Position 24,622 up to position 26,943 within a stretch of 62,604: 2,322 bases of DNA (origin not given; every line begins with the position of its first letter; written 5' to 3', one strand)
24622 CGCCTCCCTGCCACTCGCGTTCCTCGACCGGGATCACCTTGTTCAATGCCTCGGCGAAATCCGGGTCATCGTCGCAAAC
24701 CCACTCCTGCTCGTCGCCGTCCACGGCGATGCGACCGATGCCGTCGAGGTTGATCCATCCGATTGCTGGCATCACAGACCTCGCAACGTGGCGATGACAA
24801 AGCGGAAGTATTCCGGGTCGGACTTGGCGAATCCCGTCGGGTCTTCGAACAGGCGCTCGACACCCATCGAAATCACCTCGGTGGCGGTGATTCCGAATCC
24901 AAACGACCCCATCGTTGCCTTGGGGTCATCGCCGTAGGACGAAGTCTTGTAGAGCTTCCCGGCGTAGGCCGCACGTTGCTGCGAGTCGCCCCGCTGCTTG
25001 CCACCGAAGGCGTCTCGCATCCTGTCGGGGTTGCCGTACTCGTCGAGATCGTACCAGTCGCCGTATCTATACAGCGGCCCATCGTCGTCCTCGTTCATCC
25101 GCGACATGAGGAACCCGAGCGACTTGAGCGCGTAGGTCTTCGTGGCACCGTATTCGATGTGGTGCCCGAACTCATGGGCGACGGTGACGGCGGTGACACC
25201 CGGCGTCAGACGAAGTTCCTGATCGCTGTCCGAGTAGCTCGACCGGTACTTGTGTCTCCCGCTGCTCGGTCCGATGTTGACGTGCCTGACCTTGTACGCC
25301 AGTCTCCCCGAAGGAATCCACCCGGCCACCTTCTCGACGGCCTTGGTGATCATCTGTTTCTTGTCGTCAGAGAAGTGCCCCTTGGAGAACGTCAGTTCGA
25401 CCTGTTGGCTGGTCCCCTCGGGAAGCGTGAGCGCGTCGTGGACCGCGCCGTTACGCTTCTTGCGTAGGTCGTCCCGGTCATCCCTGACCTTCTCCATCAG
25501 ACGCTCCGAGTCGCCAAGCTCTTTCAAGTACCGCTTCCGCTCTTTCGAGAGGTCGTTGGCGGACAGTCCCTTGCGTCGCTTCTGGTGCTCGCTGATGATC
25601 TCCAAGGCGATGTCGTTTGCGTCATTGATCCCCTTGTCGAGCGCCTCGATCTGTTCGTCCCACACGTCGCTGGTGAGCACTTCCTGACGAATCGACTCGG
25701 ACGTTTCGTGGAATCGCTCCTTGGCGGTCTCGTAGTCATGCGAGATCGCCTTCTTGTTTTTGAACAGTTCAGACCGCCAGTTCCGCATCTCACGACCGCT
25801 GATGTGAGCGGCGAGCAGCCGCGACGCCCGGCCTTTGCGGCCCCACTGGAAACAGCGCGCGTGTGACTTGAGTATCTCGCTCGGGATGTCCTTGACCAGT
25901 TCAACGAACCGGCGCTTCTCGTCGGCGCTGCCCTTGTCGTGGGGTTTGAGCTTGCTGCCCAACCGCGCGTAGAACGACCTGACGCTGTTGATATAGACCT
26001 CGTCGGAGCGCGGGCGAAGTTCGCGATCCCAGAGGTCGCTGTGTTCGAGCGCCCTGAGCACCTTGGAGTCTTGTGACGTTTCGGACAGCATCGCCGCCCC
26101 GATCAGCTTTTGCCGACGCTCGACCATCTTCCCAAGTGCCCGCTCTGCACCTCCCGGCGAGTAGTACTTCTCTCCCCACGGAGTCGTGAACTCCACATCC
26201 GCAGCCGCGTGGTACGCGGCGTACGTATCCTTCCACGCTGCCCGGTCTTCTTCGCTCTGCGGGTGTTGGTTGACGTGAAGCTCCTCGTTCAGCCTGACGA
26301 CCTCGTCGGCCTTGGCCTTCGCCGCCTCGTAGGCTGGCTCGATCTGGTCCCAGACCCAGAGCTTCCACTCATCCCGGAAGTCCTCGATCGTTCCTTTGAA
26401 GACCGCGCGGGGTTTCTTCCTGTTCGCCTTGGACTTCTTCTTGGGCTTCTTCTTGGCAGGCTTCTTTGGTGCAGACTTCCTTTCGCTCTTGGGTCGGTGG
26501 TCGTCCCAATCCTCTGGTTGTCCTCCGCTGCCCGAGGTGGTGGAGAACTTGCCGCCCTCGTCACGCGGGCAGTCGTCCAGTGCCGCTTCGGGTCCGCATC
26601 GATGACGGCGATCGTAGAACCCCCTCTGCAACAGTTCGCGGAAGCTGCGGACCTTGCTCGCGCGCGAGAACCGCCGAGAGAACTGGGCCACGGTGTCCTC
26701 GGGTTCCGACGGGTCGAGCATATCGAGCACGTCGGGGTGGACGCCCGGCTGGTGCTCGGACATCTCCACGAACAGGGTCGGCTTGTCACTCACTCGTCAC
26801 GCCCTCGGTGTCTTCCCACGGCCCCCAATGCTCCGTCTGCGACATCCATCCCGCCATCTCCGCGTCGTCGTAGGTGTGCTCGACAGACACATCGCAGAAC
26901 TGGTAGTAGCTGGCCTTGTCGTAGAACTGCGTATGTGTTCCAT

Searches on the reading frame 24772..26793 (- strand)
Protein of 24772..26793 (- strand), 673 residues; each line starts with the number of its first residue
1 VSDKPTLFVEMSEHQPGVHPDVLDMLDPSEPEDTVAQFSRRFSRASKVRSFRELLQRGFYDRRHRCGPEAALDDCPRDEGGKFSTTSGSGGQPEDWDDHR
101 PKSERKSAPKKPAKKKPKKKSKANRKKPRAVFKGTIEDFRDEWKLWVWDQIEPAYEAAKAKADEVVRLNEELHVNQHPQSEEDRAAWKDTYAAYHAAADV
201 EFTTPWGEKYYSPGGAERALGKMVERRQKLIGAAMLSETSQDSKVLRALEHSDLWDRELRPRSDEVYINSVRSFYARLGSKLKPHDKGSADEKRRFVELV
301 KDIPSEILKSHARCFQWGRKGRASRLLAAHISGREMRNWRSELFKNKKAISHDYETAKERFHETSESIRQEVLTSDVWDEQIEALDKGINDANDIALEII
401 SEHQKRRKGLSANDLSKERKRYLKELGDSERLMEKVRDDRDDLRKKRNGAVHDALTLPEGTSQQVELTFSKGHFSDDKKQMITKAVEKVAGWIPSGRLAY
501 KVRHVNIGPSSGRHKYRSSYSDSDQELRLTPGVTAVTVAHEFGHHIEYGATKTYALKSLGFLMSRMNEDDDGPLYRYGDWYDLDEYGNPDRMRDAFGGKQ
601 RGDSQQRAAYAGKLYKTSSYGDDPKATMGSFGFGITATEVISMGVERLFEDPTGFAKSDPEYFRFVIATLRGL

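Call 27: search_protein_families(library=pfam, proteins=[window:24772-26793:-], max_evalue=0.01)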
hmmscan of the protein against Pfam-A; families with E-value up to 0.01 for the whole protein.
window:24772-26793:- (673 aa): 0 families

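Call 66: search_protein_families(library=phrogs, proteins=[window:24772-26793:-], max_evalue=0.001)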
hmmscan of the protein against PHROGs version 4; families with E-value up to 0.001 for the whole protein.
window:24772-26793:- (673 aa): 1 family
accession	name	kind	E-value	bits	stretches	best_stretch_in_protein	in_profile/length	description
phrog_33618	-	unknown function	2e-07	31.6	0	637-671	350-384/386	-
